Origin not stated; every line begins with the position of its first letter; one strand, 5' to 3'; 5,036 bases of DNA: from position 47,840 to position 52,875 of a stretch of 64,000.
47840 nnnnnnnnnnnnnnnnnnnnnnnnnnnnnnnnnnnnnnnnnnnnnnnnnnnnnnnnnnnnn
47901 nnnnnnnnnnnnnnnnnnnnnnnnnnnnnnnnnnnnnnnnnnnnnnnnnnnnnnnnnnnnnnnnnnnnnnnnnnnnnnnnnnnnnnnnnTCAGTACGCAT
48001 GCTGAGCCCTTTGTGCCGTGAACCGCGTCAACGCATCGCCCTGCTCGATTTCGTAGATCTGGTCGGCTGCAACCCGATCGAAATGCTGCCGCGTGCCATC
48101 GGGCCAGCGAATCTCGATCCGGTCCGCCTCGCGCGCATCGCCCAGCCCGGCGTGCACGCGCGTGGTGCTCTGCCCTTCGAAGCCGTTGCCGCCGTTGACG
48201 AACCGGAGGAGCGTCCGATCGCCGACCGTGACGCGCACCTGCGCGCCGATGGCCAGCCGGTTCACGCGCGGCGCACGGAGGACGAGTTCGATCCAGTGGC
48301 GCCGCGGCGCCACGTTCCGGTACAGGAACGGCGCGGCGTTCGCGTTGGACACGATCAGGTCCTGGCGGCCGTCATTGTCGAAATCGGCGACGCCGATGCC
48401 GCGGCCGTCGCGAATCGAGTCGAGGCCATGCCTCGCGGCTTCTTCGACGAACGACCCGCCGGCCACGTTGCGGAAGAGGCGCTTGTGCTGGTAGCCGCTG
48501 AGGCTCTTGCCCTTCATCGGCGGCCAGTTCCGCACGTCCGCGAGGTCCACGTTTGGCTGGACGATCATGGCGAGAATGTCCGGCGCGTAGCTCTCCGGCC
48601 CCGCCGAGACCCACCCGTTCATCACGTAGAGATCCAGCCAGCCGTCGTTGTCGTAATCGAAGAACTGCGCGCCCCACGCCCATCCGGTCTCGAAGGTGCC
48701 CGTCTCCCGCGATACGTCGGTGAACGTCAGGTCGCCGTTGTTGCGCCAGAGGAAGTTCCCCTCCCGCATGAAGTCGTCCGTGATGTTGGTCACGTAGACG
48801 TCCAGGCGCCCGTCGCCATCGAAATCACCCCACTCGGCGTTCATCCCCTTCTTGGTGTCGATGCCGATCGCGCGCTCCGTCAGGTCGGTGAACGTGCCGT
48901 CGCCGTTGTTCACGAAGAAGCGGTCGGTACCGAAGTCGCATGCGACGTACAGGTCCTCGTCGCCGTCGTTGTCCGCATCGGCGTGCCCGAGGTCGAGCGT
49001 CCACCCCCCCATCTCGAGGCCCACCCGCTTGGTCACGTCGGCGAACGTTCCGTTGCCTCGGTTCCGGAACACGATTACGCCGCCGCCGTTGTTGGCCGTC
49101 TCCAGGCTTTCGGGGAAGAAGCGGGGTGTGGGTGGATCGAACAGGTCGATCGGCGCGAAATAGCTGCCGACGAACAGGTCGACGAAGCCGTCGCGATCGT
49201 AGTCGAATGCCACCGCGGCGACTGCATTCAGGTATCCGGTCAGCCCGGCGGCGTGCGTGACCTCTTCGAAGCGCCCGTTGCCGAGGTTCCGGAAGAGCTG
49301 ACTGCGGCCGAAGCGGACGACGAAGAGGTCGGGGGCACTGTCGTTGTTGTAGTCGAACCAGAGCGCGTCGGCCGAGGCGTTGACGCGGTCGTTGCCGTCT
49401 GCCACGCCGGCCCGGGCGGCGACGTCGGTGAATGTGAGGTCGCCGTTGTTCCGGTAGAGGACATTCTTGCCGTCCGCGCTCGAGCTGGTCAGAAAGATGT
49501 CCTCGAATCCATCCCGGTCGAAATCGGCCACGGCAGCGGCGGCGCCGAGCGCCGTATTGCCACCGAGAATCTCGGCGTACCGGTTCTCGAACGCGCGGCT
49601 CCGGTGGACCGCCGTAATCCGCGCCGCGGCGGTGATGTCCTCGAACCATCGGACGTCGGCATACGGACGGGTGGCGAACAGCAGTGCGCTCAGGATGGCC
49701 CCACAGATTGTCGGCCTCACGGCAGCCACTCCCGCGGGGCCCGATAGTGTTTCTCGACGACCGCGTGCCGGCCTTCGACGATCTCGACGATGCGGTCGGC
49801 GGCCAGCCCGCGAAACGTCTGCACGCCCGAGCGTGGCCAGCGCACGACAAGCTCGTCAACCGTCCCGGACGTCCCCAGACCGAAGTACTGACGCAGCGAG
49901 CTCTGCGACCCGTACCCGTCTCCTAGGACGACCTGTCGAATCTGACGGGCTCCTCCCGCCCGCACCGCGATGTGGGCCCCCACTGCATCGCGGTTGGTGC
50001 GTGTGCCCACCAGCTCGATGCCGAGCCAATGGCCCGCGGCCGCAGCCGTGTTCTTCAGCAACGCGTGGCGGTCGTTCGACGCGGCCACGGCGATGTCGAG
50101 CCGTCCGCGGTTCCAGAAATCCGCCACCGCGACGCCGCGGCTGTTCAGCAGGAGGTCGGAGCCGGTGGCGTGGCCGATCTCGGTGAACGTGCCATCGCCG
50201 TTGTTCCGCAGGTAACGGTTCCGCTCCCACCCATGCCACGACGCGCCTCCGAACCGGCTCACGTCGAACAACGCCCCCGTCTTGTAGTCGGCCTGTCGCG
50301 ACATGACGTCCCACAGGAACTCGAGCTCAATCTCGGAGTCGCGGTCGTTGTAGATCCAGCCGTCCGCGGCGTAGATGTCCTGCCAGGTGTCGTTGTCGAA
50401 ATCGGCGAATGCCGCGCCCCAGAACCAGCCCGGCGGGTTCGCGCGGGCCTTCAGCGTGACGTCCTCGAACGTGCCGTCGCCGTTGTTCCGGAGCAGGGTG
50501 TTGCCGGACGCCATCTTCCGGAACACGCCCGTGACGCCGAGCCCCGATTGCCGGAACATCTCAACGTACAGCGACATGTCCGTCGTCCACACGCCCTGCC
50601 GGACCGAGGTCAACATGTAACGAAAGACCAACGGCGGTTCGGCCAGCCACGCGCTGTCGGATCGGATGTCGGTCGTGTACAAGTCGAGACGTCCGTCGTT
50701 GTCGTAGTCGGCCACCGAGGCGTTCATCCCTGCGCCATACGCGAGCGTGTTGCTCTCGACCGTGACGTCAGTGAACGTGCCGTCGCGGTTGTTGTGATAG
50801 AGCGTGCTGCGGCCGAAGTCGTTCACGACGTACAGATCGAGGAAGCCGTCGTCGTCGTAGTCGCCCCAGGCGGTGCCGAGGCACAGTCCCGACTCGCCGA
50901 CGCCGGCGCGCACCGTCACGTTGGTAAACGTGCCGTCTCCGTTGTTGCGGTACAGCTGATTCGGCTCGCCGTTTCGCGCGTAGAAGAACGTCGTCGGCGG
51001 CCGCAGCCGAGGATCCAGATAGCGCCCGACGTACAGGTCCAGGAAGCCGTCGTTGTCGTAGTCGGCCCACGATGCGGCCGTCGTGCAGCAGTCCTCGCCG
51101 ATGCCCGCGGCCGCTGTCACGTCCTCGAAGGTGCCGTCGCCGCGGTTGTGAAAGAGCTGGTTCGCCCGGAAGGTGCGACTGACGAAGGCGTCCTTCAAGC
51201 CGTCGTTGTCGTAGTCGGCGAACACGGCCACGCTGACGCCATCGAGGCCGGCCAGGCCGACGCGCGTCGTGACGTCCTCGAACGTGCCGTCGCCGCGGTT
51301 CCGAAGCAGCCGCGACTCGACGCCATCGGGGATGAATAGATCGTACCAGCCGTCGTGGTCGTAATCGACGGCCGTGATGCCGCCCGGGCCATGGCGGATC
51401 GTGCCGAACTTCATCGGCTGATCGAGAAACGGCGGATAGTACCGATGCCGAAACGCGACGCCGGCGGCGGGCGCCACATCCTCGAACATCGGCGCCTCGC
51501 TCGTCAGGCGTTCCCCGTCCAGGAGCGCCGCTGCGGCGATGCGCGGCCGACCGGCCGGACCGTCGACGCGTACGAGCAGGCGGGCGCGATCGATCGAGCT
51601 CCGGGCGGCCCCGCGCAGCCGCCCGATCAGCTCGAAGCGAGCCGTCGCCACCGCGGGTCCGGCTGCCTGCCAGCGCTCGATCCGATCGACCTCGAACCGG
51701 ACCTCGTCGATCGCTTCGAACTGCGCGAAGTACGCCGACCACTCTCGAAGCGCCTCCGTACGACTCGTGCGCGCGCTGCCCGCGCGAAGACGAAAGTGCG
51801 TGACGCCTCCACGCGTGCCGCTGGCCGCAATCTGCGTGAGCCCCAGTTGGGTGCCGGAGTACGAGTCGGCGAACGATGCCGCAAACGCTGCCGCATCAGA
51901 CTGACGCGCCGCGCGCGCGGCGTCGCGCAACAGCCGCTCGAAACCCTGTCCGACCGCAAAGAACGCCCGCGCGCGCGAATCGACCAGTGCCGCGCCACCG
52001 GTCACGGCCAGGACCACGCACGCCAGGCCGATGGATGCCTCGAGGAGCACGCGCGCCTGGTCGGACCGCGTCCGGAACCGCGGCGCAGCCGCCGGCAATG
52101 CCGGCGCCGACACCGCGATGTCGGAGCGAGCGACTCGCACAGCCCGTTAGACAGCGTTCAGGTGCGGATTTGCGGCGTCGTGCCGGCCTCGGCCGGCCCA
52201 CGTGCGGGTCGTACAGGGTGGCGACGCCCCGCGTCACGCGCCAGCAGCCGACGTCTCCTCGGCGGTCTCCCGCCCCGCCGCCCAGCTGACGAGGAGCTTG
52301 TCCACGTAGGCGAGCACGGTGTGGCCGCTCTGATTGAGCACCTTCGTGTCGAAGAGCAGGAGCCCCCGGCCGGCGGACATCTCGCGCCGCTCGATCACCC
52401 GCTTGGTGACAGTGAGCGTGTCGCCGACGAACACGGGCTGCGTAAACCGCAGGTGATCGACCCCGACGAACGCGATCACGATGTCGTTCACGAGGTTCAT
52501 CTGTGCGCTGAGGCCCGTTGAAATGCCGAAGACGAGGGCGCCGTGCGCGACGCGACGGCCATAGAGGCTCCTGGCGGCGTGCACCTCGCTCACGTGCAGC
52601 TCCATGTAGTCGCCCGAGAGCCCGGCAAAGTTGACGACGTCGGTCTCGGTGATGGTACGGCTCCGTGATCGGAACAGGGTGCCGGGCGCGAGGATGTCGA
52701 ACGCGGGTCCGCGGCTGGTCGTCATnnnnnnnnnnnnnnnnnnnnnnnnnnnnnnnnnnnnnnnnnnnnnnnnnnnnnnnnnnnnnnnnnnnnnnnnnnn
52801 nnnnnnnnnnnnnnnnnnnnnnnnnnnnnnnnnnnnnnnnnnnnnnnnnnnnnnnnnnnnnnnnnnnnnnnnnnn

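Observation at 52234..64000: Candidate undescribed system: a tightly coupled nine-gene cluster with a kinase/pseudokinase pair, lipid-active enzymes and unplaced proteins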

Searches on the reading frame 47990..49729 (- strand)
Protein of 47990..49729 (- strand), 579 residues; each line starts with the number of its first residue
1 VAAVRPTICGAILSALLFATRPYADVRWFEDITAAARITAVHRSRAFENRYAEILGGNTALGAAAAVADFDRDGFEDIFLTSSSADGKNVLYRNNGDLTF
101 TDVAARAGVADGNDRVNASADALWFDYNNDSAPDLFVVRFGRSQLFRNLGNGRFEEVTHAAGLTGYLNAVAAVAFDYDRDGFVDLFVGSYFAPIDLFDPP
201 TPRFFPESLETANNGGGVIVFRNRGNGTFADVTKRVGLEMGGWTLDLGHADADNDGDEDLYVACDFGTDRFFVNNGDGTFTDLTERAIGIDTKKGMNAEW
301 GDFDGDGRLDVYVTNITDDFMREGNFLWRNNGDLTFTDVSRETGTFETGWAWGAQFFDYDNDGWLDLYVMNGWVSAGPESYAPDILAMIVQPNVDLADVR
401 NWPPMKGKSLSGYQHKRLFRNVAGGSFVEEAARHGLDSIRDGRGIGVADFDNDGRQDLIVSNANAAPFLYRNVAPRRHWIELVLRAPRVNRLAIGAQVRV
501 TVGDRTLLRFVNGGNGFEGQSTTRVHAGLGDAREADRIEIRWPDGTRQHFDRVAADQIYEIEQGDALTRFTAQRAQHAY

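Call 19: search_protein_families(library=ncbifam, proteins=[window:47990-49729:-], max_evalue=0.001)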
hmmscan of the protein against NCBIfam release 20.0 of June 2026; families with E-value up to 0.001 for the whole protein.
window:47990-49729:- (579 aa): 0 families

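Call 20: search_protein_families(library=pfam, proteins=[window:47990-49729:-], max_evalue=0.01)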
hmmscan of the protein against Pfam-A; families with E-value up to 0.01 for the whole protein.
window:47990-49729:- (579 aa): 3 families
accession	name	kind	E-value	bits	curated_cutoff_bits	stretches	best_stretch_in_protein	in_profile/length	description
PF13517.12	FG-GAP_3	-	3.2e-52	175.4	26.9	6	251-313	1-61/61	FG-GAP-like repeat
PF07593.17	UnbV_ASPIC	-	5.2e-21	74.7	23.4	1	493-559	1-67/68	ASPIC and UnbV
PF01839.29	FG-GAP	-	9.5e-15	54.6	22.1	2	442-465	2-25/37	FG-GAP repeat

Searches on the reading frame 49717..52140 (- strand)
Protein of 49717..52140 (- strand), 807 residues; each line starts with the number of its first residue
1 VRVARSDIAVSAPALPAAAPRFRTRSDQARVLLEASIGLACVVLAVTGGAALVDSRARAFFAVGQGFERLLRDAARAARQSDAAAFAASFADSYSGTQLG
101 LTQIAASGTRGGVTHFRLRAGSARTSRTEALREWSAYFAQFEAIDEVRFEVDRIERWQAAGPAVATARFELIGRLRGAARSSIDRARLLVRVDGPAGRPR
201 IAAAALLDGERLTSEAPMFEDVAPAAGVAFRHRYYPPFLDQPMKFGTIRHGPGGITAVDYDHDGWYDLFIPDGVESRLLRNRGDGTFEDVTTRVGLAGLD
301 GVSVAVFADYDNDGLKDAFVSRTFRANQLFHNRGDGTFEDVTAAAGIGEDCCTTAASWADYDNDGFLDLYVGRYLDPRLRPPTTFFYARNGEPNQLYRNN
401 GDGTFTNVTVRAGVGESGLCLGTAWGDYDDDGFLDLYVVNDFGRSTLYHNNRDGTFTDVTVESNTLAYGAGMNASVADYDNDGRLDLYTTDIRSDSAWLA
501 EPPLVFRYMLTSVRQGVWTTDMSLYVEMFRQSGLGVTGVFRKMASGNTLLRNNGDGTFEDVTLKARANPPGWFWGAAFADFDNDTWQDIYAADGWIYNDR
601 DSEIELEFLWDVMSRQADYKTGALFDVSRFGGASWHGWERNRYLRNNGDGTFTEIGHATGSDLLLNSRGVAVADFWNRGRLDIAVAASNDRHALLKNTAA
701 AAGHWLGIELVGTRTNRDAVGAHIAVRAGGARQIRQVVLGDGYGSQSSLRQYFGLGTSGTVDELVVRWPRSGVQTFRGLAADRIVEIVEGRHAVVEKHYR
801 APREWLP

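Call 19: search_protein_families(library=ncbifam, proteins=[window:49717-52140:-], max_evalue=0.001)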
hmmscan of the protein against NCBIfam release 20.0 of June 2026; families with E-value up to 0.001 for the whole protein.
window:49717-52140:- (807 aa): 0 families

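Call 20: search_protein_families(library=pfam, proteins=[window:49717-52140:-], max_evalue=0.01)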
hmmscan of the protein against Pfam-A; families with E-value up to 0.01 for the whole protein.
window:49717-52140:- (807 aa): 3 families
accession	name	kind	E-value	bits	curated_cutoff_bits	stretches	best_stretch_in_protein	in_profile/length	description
PF13517.12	FG-GAP_3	-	1.4e-53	179.8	26.9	6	427-488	1-60/61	FG-GAP-like repeat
PF07593.17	UnbV_ASPIC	-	5.8e-18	65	23.4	1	719-785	1-67/68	ASPIC and UnbV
PF01839.29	FG-GAP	-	4.8e-11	42.7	22.1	0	354-372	3-21/37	FG-GAP repeat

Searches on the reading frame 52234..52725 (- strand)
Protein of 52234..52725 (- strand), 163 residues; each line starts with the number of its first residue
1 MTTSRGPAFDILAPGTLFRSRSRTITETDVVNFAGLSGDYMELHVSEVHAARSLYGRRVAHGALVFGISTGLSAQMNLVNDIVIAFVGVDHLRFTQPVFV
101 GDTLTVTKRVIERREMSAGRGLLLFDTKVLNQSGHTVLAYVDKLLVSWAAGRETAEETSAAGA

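Call 4: search_protein_families(library=pfam, proteins=[window:52234-52725:-], max_evalue=0.1)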
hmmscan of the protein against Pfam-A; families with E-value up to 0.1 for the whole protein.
window:52234-52725:- (163 aa): 4 families
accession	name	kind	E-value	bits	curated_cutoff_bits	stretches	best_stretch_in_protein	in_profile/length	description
PF01575.25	MaoC_dehydratas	-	1.4e-23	83.3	27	1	19-113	11-104/123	MaoC like domain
PF13452.11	FAS1_DH_region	-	3.8e-08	34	22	1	15-138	4-130/132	FAS1-like, dehydratase domain region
PF03061.28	4HBT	-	0.029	15.1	20.6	1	83-114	29-60/79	Thioesterase superfamily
PF24213.1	DUF7434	-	0.069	13.6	27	0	62-72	16-26/40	Family of unknown function (DUF7434)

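Call 8: search_protein_families(library=ncbifam, proteins=[window:52234-52725:-], max_evalue=0.1)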
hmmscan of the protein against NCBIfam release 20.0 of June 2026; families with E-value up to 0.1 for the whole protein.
window:52234-52725:- (163 aa): 11 families
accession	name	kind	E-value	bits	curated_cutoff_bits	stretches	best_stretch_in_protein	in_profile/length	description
TIGR02278.1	PaaN-DH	equivalog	8.9e-22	77.1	562.8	1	9-140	525-656/664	phenylacetic acid degradation bifunctional protein PaaZ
NF038241.1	RipB_Ich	equivalog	1.1e-14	54.7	340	1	8-151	23-166/175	(R)-specific enoyl-CoA hydratase RipB/Ich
NF040620.1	fused_HadA_HadB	exception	1.3e-12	47.8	350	2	5-72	192-259/329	fused (3R)-hydroxyacyl-ACP dehydratase subunits HadA/HadB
NF006045.0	PRK08190.1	subfamily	6.7e-12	45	282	1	8-139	10-134/467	bifunctional enoyl-CoA hydratase/phosphate acetyltransferase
NF010246.0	PRK13693.1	equivalog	2e-06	27.8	203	1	15-101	12-94/142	(3R)-hydroxyacyl-ACP dehydratase subunit HadB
NF040621.1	Dietz_HadA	exception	8.1e-05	23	200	1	67-145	50-127/132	(3R)-hydroxyacyl-ACP dehydratase subunit HadA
NF000582.1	PRK00006.1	equivalog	0.00036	20.5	113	1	75-116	72-114/137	3-hydroxyacyl-ACP dehydratase FabZ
NF040624.1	HadA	equivalog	0.0015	18.8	180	1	31-144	19-135/144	(3R)-hydroxyacyl-ACP dehydratase subunit HadA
TIGR01750.1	fabZ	equivalog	0.002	18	155.15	1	70-116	71-117/141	3-hydroxyacyl-ACP dehydratase FabZ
NF009667.0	PRK13188.1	equivalog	0.016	13.9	465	1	80-124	398-444/464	bifunctional UDP-3-O-[3-hydroxymyristoyl] N-acetylglucosamine deacetylase/3-hydroxyacyl-ACP dehydratase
NF052388.1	Lys_ferment_KAL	equivalog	0.025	14.9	160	1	46-117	7-79/120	3-aminobutyryl-CoA ammonia lyase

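Call 18: search_protein_families(library=padloc, proteins=[window:52234-52725:-], max_evalue=0.01)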
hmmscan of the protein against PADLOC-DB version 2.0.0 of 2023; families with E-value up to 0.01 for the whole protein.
window:52234-52725:- (163 aa): 0 families
